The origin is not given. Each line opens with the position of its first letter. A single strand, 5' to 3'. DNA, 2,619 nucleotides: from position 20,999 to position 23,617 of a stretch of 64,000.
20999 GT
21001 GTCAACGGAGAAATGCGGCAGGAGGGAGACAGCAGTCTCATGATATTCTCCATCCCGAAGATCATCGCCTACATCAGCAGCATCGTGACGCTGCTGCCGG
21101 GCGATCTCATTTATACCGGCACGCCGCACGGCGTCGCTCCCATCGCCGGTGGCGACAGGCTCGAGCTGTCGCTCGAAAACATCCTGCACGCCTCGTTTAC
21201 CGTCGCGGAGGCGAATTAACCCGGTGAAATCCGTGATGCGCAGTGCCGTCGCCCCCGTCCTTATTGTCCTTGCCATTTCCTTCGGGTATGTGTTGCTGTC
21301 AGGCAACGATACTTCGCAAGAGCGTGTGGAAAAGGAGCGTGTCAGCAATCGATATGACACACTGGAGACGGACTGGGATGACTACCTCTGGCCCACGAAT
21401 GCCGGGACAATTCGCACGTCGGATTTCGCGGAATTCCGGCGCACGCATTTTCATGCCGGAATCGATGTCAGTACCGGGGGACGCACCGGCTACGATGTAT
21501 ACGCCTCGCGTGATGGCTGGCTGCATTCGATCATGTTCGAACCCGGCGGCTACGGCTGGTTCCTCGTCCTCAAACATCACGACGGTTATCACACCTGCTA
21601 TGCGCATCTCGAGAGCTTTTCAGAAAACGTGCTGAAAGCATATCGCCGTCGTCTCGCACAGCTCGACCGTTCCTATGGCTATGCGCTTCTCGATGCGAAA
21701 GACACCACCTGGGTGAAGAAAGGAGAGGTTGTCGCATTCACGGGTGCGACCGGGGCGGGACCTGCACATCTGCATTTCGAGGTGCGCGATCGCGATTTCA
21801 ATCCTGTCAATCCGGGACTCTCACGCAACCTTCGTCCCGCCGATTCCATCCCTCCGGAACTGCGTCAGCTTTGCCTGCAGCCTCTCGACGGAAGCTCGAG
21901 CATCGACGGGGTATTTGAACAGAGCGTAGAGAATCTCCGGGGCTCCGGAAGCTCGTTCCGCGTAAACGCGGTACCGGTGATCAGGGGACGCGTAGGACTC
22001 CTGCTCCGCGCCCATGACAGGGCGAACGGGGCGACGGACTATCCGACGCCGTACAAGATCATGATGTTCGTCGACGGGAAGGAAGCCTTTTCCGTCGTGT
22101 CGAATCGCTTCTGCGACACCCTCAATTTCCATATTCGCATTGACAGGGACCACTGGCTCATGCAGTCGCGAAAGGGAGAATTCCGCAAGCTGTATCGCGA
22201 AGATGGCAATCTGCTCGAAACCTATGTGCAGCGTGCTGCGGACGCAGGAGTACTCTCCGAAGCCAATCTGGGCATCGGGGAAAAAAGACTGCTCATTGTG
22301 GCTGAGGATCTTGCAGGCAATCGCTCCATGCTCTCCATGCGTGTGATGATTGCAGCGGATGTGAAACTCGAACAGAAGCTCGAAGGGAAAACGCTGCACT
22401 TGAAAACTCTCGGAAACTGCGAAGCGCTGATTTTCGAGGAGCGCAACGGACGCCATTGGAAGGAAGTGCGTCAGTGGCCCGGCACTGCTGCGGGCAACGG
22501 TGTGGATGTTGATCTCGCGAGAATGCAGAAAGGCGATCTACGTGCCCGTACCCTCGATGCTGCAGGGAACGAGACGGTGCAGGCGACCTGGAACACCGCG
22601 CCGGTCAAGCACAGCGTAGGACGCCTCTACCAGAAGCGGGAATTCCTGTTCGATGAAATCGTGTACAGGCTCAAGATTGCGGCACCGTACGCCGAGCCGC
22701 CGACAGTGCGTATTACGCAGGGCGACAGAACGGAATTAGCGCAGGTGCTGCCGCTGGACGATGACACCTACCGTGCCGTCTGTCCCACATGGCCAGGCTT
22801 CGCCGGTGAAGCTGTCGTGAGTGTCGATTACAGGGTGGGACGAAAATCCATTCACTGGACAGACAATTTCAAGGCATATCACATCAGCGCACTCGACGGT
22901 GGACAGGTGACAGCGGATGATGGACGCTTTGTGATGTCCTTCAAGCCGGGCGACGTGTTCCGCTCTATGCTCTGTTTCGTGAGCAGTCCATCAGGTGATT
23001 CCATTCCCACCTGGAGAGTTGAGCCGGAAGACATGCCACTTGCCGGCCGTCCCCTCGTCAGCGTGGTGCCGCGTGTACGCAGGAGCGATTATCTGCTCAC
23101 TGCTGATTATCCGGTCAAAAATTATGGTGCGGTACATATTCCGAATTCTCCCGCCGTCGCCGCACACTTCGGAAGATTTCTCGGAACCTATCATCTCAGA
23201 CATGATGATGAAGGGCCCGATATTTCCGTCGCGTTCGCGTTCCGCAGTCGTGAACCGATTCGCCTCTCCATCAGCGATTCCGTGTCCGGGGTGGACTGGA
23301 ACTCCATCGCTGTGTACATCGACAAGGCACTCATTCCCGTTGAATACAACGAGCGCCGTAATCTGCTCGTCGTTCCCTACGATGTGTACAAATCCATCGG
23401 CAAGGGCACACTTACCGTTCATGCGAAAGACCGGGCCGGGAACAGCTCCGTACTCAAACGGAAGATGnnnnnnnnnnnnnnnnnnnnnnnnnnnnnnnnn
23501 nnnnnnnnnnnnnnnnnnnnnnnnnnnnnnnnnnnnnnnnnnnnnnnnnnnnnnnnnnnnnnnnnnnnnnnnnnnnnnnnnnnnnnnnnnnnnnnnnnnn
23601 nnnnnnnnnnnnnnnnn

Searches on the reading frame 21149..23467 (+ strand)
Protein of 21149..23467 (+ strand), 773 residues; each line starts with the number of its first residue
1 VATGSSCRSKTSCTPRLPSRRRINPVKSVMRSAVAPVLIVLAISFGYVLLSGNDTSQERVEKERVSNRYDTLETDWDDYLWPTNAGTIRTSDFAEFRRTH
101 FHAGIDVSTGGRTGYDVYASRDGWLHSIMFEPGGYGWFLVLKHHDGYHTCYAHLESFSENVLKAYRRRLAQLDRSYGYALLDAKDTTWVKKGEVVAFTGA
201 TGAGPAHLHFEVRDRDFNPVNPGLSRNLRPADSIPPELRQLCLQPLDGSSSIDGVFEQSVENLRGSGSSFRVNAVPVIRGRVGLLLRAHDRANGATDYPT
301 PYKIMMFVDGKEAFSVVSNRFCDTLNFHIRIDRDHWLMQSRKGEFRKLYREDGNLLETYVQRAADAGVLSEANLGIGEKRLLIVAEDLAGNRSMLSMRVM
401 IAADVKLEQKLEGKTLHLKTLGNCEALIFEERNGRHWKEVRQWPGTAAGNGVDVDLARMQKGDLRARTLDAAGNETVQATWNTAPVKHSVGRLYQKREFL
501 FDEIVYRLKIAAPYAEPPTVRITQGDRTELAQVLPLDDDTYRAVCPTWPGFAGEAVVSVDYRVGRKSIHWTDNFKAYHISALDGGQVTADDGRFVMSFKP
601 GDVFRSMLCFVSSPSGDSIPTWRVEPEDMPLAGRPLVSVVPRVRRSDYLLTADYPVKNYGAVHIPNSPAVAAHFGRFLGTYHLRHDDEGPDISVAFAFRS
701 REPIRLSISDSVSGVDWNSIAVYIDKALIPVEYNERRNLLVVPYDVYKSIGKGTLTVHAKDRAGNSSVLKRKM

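Call 67: search_protein_families(library=pfam, proteins=[window:21149-23467:+], max_evalue=0.00001)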
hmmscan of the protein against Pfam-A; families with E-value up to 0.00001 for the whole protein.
window:21149-23467:+ (773 aa): 1 family
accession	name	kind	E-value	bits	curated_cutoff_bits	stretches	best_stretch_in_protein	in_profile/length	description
PF01551.29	Peptidase_M23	-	9.1e-16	58.3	28.7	1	101-158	2-56/96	Peptidase family M23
